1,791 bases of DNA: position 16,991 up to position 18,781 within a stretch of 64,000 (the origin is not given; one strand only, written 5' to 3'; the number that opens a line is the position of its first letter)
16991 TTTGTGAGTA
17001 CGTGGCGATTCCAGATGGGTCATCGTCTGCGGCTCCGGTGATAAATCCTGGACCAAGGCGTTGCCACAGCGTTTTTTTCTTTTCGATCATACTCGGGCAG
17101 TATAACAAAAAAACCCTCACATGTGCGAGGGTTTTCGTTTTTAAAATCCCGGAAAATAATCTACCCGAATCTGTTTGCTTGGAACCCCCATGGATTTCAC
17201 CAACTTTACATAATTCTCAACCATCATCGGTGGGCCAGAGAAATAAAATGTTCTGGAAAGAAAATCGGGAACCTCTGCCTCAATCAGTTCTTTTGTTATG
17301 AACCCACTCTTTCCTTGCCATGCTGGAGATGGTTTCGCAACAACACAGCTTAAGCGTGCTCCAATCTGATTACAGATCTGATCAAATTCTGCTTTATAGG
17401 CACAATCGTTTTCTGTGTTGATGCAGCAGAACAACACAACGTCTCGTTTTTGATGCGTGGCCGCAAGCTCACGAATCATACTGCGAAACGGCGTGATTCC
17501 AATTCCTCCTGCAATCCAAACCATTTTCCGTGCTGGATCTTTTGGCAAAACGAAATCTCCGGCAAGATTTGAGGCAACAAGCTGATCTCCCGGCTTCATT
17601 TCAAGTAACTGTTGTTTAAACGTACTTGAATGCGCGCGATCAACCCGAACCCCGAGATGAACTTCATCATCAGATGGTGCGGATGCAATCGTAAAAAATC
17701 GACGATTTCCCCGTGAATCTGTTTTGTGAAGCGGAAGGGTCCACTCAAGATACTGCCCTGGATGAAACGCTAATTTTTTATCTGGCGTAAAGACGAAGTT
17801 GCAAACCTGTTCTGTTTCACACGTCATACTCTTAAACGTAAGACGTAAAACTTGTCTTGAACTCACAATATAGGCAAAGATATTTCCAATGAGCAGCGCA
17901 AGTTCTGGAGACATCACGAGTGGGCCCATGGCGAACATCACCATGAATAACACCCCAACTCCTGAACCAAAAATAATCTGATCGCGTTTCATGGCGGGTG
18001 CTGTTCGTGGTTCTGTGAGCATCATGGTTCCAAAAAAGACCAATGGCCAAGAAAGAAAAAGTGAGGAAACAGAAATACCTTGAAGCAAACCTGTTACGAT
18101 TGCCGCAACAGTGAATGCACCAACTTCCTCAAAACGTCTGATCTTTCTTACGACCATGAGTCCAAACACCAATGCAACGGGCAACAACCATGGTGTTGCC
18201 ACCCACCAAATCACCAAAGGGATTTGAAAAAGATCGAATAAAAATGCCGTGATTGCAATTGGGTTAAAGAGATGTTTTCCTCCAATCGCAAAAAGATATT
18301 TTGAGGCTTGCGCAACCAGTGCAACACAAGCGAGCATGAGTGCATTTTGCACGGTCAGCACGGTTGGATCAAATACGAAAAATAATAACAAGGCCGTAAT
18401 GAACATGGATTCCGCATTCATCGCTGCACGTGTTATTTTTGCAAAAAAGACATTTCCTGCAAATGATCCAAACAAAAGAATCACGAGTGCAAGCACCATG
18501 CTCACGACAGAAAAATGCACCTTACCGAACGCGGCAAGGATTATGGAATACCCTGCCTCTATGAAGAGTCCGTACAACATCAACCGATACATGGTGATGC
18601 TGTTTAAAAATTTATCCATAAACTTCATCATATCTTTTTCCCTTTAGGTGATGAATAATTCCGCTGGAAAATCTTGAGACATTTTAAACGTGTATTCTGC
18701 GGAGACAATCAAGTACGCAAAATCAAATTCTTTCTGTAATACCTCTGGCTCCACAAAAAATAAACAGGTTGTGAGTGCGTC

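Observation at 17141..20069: Minimal flavin electron-transfer module: RnfD/NqrB-FNR fusion + ApbE + secreted FMN_bind protein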

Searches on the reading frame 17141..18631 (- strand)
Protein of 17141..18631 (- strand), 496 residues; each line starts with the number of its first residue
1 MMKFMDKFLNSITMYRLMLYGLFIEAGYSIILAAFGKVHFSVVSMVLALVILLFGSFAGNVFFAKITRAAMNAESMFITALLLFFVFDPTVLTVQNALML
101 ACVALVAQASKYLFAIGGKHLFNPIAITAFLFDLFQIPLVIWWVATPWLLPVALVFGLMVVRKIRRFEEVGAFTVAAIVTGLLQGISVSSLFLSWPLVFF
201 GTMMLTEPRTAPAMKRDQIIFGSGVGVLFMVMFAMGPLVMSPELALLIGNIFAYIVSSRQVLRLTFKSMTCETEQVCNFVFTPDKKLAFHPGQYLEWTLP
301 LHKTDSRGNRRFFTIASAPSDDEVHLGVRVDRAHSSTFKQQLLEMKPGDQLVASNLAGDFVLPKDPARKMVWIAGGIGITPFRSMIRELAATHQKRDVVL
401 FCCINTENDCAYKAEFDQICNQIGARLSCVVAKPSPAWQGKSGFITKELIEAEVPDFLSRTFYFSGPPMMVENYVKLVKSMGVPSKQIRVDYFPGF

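Call 3: search_protein_families(library=pfam, proteins=[window:17141-18631:-], max_evalue=0.01)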
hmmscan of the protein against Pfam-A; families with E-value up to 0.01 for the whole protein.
window:17141-18631:- (496 aa): 3 families
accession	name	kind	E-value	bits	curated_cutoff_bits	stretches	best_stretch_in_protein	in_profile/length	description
PF00175.26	NAD_binding_1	-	4.6e-16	59.9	22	1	373-474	2-107/109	Oxidoreductase NAD-binding domain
PF03116.20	NQR2_RnfD_RnfE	-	4.9e-05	23.3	27.7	1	158-256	184-286/296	NQR2, RnfD, RnfE family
PF08030.17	NAD_binding_6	-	0.0031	18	22.2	1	370-405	4-43/156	Ferric reductase NAD binding domain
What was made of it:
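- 17141..17848 (-): Fusion protein, C-terminal FNR/NqrF-type FAD- and NAD(P)H-binding domain (aa 262-496, plus stop codon). PF00175 at 4.6e-16 (call 3).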

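Call 4: search_protein_families(library=ncbifam, proteins=[window:17141-18631:-], max_evalue=0.01)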
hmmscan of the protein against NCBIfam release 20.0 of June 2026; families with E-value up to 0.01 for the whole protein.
window:17141-18631:- (496 aa): 25 families
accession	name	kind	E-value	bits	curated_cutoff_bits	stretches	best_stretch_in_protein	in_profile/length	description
NF009805.0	PRK13289.1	equivalog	4.9e-27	94.9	432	1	268-493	161-392/399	NO-inducible flavohemoprotein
NF058606.1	GlBtMonoRdsGbcB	equivalog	8.2e-23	80.9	500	1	269-484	21-238/362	glycine betaine monooxygenase reductase subunit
NF045803.1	MethMoxFADbindMmoC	equivalog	1.5e-22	79.8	500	1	284-493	135-340/343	aromatic/alkene monooxygenase hydroxylase FAD-binding subunit MmoC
NF007964.0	PRK10684.1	equivalog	6e-22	78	383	1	262-493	10-237/333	NADH oxidoreductase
TIGR01941.1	nqrF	equivalog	2.3e-20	72.9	295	1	340-493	244-403/405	NADH:ubiquinone reductase (Na(+)-transporting) subunit F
NF040810.1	BenC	equivalog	5.8e-20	71.7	430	1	274-488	117-325/333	benzoate 1,2-dioxygenase electron transfer component BenC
NF005963.0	PRK08051.1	equivalog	4.5e-19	68.7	230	1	267-491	9-228/233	NAD(P)H-flavin reductase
NF008822.0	PRK11872.1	equivalog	1.4e-17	63.7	402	1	284-488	132-330/341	anthranilate 1,2-dioxygenase electron transfer component AntC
TIGR02160.1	PA_CoA_Oxy5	hypoth_equivalog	1.7e-14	53.4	420.8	1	286-493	30-241/352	1,2-phenylacetyl-CoA epoxidase subunit PaaE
NF052252.1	flav_redu_LuxG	exception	7.3e-12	44.9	340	1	272-491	11-227/232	flavin mononucleotide reductase LuxG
TIGR02911.1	sulfite_red_B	equivalog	1.2e-10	40.9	288.6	1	278-492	20-223/261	anaerobic sulfite reductase subunit AsrB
NF000796.0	PRK00054.1-1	equivalog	1.4e-09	37.5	224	1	264-483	6-194/254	dihydroorotate dehydrogenase electron transfer subunit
NF004317.0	PRK05713.1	equivalog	4.4e-07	29.4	338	1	267-415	97-240/312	iron-sulfur-binding ferredoxin reductase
NF008178.0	PRK10926.1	equivalog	7e-07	28.7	390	1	288-428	30-167/248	ferredoxin--NADP(+) reductase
TIGR01931.1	cysJ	equivalog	1.2e-06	27.5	668.15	1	311-419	384-503/597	assimilatory sulfite reductase (NADPH) flavoprotein subunit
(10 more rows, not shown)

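Call 14: find_homologous_proteins(query=window:17141-18631:-, max_evalue=0.00001)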
Query window:17141-18631:- (496 aa): 6037 proteins with E <= 0.00001 among 8000 candidates; the best 120 are listed.
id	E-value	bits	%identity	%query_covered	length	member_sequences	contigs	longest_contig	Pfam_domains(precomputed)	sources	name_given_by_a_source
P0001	0.0e+0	1073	100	97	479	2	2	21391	PF00175.27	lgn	-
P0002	3.2e-242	822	72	100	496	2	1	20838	PF00175.27,PF03116.21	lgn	-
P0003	1.5e-239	814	71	100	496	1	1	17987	PF00175.27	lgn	-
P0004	7.0e-239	811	70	100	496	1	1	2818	PF00175.27,PF03116.21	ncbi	-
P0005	1.9e-231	787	69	100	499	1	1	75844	PF00175.27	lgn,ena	-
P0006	1.9e-225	767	68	100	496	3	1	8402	PF00175.27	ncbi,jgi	jgi:ferredoxin-NADP reductase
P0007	1.2e-221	755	66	100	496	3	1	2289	PF00175.27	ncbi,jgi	jgi:ferredoxin-NADP reductase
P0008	9.3e-221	752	67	100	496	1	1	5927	PF00175.27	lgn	-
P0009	4.9e-220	749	67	100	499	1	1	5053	PF00175.27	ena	-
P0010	1.6e-218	744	67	100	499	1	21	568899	PF00175.27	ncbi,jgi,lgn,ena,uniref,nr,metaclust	ncbi:hypothetical protein A3C09_02795 [Candidatus Uhrbacteria bacterium RIFCSPHIGHO2_02_FULL_47_44]|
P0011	4.4e-217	740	68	97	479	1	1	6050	PF00175.27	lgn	-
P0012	4.4e-216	736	65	100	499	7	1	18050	PF00175.27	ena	-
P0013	2.5e-215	734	65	100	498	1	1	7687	PF00175.27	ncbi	-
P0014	4.2e-211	720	67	97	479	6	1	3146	PF00175.27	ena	-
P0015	2.1e-195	668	60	97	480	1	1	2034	PF00175.27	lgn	-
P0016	7.0e-195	666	61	97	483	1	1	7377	PF00175.27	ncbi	-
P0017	4.2e-193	661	59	97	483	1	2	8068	PF00175.27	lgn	-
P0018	1.2e-185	636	58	100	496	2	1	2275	PF00175.27,PF03116.21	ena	-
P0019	1.2e-178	613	56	100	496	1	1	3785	PF00175.27,PF03116.21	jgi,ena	-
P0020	7.0e-173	594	56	97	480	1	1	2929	PF00175.27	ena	-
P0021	2.5e-169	582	53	100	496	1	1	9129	PF00175.27,PF08030.18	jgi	-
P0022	6.0e-167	574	55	100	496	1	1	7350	PF00175.27,PF03116.21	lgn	-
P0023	6.6e-167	574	54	97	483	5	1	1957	PF00175.27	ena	-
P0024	5.9e-165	568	55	97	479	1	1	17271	PF00175.27,PF03116.21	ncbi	-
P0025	8.4e-154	531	51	100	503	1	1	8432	PF00175.27,PF03116.21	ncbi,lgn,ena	-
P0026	2.5e-147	510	49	100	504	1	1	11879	PF00175.27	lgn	-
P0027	7.3e-147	508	49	100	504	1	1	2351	PF00175.27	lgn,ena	-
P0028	8.2e-147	508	49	100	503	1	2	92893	PF00175.27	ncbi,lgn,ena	-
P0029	1.0e-146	508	48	100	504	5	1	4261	PF00175.27,PF03116.21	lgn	-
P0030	3.0e-145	503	49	100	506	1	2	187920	PF00175.27,PF03116.21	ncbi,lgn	-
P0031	3.6e-145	502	48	100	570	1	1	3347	PF00175.27,PF03116.21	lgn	-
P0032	5.2e-145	502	49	100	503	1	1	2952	PF00175.27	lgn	-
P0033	1.3e-141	491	48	100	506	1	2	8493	PF00175.27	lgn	-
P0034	2.2e-141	490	49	99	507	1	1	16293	PF00175.27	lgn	-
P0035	3.0e-141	490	48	100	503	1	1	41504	PF00175.27,PF03116.21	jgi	jgi:ferredoxin-NADP reductase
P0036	7.1e-141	488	48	100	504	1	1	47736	PF00175.27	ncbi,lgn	ncbi:MAG: oxidoreductase [Patescibacteria group bacterium]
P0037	1.2e-140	488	47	100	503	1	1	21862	PF00175.27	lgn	-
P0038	7.5e-140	485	47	100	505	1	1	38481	PF00175.27,PF03116.21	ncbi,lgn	-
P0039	6.2e-139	482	47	100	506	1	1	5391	PF00175.27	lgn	-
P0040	2.0e-138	480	47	97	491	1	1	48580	PF00175.27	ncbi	-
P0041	6.9e-138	478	48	97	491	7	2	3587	PF00175.27,PF03116.21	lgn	-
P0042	8.0e-138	478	47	100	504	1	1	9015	PF00175.27,PF03116.21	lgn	-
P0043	1.2e-137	478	47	100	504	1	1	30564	PF00175.27,PF03116.21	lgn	-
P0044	1.2e-137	478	47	97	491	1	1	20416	PF00175.27,PF03116.21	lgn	-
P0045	1.7e-137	477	47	100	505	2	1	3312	PF00175.27,PF03116.21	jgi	jgi:ferredoxin-NADP reductase/Na+-translocating ferredoxin:NAD+ oxidoreductase RnfD subunit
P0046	2.2e-137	477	48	100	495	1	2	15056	PF00175.27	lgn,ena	-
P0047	2.4e-137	477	47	97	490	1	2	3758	PF00175.27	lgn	-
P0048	4.3e-137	476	46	100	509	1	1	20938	PF00175.27,PF03116.21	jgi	jgi:glycine betaine catabolism B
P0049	5.4e-137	475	45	100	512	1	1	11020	PF00175.27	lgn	-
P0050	5.6e-137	475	46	100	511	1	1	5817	PF00175.27,PF03116.21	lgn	-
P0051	1.1e-136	475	46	99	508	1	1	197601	PF00175.27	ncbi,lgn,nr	ncbi:oxidoreductase [Patescibacteria group bacterium]|nr:oxidoreductase [Patescibacteria group bacte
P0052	1.3e-136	474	46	100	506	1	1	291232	PF00175.27,PF03116.21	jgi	jgi:ferredoxin-NADP reductase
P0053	2.8e-136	473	45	100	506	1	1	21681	PF00175.27,PF03116.21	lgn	-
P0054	4.4e-136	472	46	100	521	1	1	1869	PF00175.27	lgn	-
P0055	6.7e-136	472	45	100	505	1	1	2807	PF00175.27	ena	-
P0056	8.5e-136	472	45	100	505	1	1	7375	PF00175.27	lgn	-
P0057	1.1e-135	471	46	100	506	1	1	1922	PF00175.27,PF03116.21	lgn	-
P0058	1.3e-135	471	47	100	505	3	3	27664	PF00175.27,PF03116.21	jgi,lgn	-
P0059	2.3e-135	470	45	100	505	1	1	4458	PF00175.27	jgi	jgi:ferredoxin-NADP reductase/Na+-translocating ferredoxin:NAD+ oxidoreductase RnfD subunit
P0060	4.6e-135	469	44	100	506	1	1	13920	PF00175.27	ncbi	-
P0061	1.1e-134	468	46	100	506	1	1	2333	PF00175.27,PF08030.18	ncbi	-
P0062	1.6e-134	467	45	100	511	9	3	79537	PF00175.27,PF03116.21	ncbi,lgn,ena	-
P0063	2.2e-134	467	47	100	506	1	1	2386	PF00175.27,PF03116.21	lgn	-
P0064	2.3e-134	467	48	100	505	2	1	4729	PF00175.27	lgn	-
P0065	2.7e-134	467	46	100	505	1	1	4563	PF00175.27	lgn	-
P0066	3.6e-134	466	47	100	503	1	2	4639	PF00175.27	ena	-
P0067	4.8e-134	466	46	97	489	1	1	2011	PF00175.27,PF03116.21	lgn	-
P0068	6.4e-134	465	45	100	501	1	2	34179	PF00175.27,PF03116.21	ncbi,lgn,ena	ncbi:MAG: oxidoreductase [Patescibacteria group bacterium]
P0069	7.7e-134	465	48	100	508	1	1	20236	PF00175.27,PF03116.21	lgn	-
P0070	8.5e-134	465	46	100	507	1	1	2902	PF00175.27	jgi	jgi:ferredoxin-NADP reductase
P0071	1.0e-133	465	44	100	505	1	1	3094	PF00175.27,PF03116.21,PF08030.18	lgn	-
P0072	1.2e-133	465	47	100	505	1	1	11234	PF00175.27,PF03116.21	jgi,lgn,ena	-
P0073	1.6e-133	464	46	100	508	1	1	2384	PF00175.27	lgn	-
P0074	1.8e-133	464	45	100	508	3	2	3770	PF00175.27,PF03116.21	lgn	-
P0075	2.9e-133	463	47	100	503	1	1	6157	PF00175.27,PF03116.21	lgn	-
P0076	3.1e-133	463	46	100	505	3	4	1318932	PF00175.27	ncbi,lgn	-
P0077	3.6e-133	463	45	100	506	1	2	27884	PF00175.27,PF03116.21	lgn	-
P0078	3.9e-133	463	45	100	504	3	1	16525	PF00175.27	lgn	-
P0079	6.7e-133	462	45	100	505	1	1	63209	PF00175.27,PF03116.21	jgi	jgi:glycine betaine catabolism B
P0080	8.4e-133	462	46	100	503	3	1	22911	PF00175.27,PF03116.21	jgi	jgi:ferredoxin-NADP reductase/Na+-translocating ferredoxin:NAD+ oxidoreductase RnfD subunit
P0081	1.0e-132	461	48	100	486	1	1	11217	PF00175.27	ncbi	-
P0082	1.1e-132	461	48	100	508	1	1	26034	PF00175.27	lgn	-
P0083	1.1e-132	461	46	100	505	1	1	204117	PF00175.27,PF03116.21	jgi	jgi:ferredoxin-NADP reductase/Na+-transporting NADH:ubiquinone oxidoreductase subunit NqrB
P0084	1.7e-132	461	45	100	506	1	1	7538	PF00175.27,PF03116.21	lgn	-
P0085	1.7e-132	461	44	100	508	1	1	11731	PF00175.27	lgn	-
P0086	1.7e-132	461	48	99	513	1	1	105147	PF00175.27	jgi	jgi:ferredoxin-NADP reductase/Na+-transporting NADH:ubiquinone oxidoreductase subunit NqrB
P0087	2.2e-132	460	47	100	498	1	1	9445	PF00175.27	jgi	-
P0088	2.7e-132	460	46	100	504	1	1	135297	PF00175.27,PF03116.21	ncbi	-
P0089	2.8e-132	460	47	100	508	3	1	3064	PF00175.27,PF03116.21,PF00970.31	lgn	-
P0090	2.9e-132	460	45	100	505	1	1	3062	PF00175.27,PF03116.21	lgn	-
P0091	2.9e-132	460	44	100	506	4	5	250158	PF00175.27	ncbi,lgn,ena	-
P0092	3.9e-132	459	46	100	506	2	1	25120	PF00175.27,PF03116.21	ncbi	ncbi:MAG: RnfABCDGE type electron transport complex subunit D [Parcubacteria group bacterium]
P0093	4.1e-132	459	44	100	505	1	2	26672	PF00175.27,PF03116.21,PF08030.18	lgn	-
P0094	6.3e-132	459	46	100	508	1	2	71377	PF00175.27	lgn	-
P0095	9.6e-132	458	46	99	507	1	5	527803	PF00175.27,PF03116.21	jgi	jgi:glycine betaine catabolism B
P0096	9.8e-132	458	46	100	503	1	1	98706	PF00175.27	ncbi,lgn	-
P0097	1.2e-131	458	47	100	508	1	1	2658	PF00175.27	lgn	-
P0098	1.9e-131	457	47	100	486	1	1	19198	PF00175.27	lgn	-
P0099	1.9e-131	457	45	100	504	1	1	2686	PF00175.27,PF03116.21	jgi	-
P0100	2.3e-131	457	47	100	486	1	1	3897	PF00175.27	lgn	-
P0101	2.6e-131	457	44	100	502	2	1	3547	PF00175.27,PF03116.21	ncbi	-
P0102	3.9e-131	456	46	100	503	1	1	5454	PF00175.27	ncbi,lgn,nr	ncbi:MAG: oxidoreductase [Candidatus Pacebacteria bacterium]|nr:oxidoreductase [Candidatus Paceibact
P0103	3.9e-131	456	46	100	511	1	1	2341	PF00175.27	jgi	jgi:ferredoxin-NADP reductase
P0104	4.0e-131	456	44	100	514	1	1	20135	PF00175.27,PF03116.21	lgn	-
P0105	4.1e-131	456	45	100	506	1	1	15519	PF00175.27,PF03116.21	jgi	jgi:ferredoxin-NADP reductase/Na+-translocating ferredoxin:NAD+ oxidoreductase RnfD subunit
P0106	4.1e-131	456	48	100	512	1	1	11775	PF00175.27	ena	-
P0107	4.2e-131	456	46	100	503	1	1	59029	PF00175.27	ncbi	-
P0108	4.5e-131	456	45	100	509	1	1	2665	PF00175.27,PF00970.31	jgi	jgi:ferredoxin-NADP reductase/Na+-transporting NADH:ubiquinone oxidoreductase subunit NqrB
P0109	5.8e-131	456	46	100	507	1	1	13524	PF00175.27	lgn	-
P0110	6.4e-131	455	46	100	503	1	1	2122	PF00175.27,PF03116.21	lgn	-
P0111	8.0e-131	455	47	100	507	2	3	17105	PF00175.27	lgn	-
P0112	1.0e-130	455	47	100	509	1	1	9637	PF00175.27,PF03116.21,PF00970.31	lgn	-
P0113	1.1e-130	455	45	100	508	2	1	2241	PF00175.27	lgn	-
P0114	1.2e-130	455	45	100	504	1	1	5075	PF00175.27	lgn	-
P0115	1.3e-130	454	46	97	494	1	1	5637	PF00175.27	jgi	jgi:ferredoxin-NADP reductase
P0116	1.8e-130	454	45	100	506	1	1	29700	PF00175.27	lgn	-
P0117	2.1e-130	454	46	100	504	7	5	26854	PF00175.27,PF00970.31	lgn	-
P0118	2.3e-130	454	45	97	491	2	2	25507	PF00175.27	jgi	jgi:ferredoxin-NADP reductase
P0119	2.4e-130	454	44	97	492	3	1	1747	PF00175.27,PF03116.21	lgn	-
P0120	2.6e-130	453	45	100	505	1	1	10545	PF00175.27,PF03116.21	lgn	-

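Call 18: search_solved_structures(query=A1, max_evalue=0.01, show_alignments=0)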
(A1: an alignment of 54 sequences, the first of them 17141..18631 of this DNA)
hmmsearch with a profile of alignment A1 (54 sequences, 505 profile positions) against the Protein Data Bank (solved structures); distinct sequences matched with E-value up to 0.01: 137 (the best 60 are shown).
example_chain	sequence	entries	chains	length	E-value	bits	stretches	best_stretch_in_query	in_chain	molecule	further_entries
7qu3_A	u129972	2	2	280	2.9e-21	78.9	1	344-504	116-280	Na(+)-translocating NADH-quinone reductase subunit F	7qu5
7qty_A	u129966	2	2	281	7.3e-21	77.6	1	343-504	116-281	Na(+)-translocating NADH-quinone reductase subunit F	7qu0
4u9u_A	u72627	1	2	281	2.9e-20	75.6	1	347-504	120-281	Na(+)-translocating NADH-quinone reductase subunit F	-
8ad4_A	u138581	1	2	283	2.9e-20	75.6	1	347-504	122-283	Na(+)-translocating NADH-quinone reductase subunit F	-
4uaj_A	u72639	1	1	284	3e-20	75.6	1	347-504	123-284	Na(+)-translocating NADH-quinone reductase subunit F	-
7xk3_F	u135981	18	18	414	3.2e-20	75.4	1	347-504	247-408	Na(+)-translocating NADH-quinone reductase subunit F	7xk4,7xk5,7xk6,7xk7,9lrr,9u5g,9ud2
8a1t_F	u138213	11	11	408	5.3e-20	74.7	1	347-504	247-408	Na(+)-translocating NADH-quinone reductase subunit F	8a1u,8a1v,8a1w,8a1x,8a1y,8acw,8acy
8ad3_A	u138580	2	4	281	1.9e-19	72.9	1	347-500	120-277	Na(+)-translocating NADH-quinone reductase subunit F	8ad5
2r6h_A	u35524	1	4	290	8e-19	70.8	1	348-502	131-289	NADH:ubiquinone oxidoreductase, Na translocating, F subunit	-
2eix_A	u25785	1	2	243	9.2e-19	70.6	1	269-492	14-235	NADH-cytochrome b5 reductase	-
4wqm_A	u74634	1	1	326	1.6e-17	66.5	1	268-502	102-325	Toluene-4-monooxygenase electron transfer component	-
1qfj_A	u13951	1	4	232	8e-17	64.2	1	269-482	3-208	PROTEIN (FLAVIN REDUCTASE)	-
1krh_A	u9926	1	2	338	6.5e-16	61.2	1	273-496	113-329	Benzoate 1,2-Dioxygenase Reductase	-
7rom_A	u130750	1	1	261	2e-15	59.6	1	318-494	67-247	NADH-cytochrome b5 reductase 1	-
1cne_A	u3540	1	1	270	8.3e-15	57.6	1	365-481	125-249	NITRATE REDUCTASE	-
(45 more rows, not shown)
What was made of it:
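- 17141..17848 (-): Best PDB sequence hits are the NqrF FAD/NAD domain, 2.9e-21 (call 18).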

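Call 25: predict_structure(alignment_id=A1)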
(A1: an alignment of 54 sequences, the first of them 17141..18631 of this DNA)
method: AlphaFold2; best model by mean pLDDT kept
length: 496 residues; sequences in the alignment: 54
mean_pLDDT: 91.0   pTM: 0.81
mean pLDDT of the five models: 91.0, 90.7, 89.0, 88.9, 88.1
residues with pLDDT >= 90: 354; 70-90: 133; 50-70: 6; < 50: 3
segments of 3 or more residues with pLDDT < 50: 494-496
pLDDT, mean of each block of 10 residues (from residue 1): 79 86 97 96 98 97 89 88 96 96 97 87 95 93 90 93 89 95 90 80 87 88 95 86 94 87 94 93 93 87 71 88 93 85 93 86 94 93 96 96 92 92 94 93 95 97 92 95 96 60
secondary structure, 60 per line:
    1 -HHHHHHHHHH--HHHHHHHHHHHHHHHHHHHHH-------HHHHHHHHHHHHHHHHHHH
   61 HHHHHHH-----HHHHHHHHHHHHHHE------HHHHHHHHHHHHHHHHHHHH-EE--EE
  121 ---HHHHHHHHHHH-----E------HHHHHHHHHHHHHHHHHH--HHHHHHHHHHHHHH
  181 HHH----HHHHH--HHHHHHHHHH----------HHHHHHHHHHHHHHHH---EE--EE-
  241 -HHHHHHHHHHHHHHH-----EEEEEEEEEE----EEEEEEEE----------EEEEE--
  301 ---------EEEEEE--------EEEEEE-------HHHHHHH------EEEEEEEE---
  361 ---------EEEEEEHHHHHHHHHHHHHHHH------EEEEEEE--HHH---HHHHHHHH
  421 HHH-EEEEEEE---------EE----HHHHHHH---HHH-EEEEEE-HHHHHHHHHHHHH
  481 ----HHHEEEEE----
elements in order: H2-11 H14-34 H42-67 H73-86 H94-113 H124-134 H147-164 H167-183 H188-192 H195-204 H215-230 H242-256 E262-271 E276-283 E294-298 E310-315 E324-329 H337-343 E350-357 E370-375 H376-391 E398-404 H413-423 E425-431 H447-453 E461-466 H468-480 E488-492
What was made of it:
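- AF2 models the two domains confidently as one chain, pTM 0.81 (call 25).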

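Call 29: find_related_loci(query=A1, collection=genome_contigs, flank=8000)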
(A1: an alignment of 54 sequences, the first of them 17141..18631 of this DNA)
Query A1 (496 aa) in genome_contigs; peptide patterns used: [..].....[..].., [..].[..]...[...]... (x = any residue, [..] = any of these).
600 stretches matched a pattern (row limit reached: there are more); 295 encode a relative of the query (tblastn E <= 1e-3); the best 80 are kept; 80 distinct loci.
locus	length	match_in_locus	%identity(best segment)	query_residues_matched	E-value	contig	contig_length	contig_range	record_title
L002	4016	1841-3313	43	2-496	3e-128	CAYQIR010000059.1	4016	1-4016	MAG TPA_asm: uncultured Candidatus Saccharibacteria bacterium isolate binchicken_co38_1169 genome assembly, contig: NODE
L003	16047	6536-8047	44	5-496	8e-133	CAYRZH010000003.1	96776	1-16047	MAG TPA_asm: uncultured Candidatus Saccharibacteria bacterium isolate binchicken_co16_374 genome assembly, contig: NODE_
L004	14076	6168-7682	43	1-496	5e-124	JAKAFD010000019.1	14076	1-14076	MAG: bacterium isolate WY1.bin77 NODE_6724_length_14076_cov_3.143093, whole genome shotgun sequence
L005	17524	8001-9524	42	1-496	6e-119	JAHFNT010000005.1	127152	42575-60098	MAG: Candidatus Nomurabacteria bacterium isolate nzgw487 NODE_108_length_127153_cov_5.038156, whole genome shotgun seque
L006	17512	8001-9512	40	1-496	9e-115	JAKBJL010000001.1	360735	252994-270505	MAG: bacterium isolate DBS2-5.bin62 NODE_3_length_360735_cov_7.981462, whole genome shotgun sequence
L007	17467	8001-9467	42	2-496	3e-113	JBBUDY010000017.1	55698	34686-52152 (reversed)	MAG: Patescibacteria group bacterium isolate H32-bin018_1 H32_bin018_1_000000000017, whole genome shotgun sequence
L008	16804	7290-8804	41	1-496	2e-112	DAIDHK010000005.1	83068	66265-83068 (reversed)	MAG TPA_asm: Candidatus Levyibacteriota bacterium isolate clean343 NODE_5_length_83068_cov_11.519008, whole genome shotg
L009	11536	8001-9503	42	5-496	3e-112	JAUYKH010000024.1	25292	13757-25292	MAG: bacterium isolate C24_metabat.bin.187 C24_k141_203954, whole genome shotgun sequence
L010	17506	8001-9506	40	1-496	1e-110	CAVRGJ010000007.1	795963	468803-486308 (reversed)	MAG: uncultured Alphaproteobacteria bacterium isolate MFD05442.bin.1.334 genome assembly, contig: contig_24632, whole ge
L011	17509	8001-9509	39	2-496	4e-109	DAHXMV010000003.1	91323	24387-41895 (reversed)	MAG TPA_asm: Candidatus Amesbacteria bacterium isolate clean1627 NODE_3_length_91323_cov_18.121024, whole genome shotgun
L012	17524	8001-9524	40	1-496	5e-109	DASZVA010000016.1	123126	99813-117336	MAG TPA_asm: Candidatus Peribacteraceae bacterium isolate SMAG_U6119 k141_573465, whole genome shotgun sequence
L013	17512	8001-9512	39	1-495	1e-108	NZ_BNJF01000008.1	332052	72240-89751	Ktedonospora formicarum strain SOSP1-1 sequence08, whole genome shotgun sequence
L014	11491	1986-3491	39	1-496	1e-107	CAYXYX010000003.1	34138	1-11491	MAG TPA_asm: uncultured Candidatus Saccharibacteria bacterium isolate SRP285395_co1_424 genome assembly, contig: NODE_18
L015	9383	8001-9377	42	5-456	1e-107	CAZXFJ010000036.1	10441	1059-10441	MAG TPA_asm: uncultured Gammaproteobacteria bacterium isolate SRP292972_co1_15 genome assembly, contig: NODE_2637_length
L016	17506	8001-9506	41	1-496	2e-106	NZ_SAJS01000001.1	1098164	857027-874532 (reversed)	MAG: Mesorhizobium sp. isolate N.Ca.ET.125.02.1 NODE_1_length_1098164_cov_53.696079, whole genome shotgun sequence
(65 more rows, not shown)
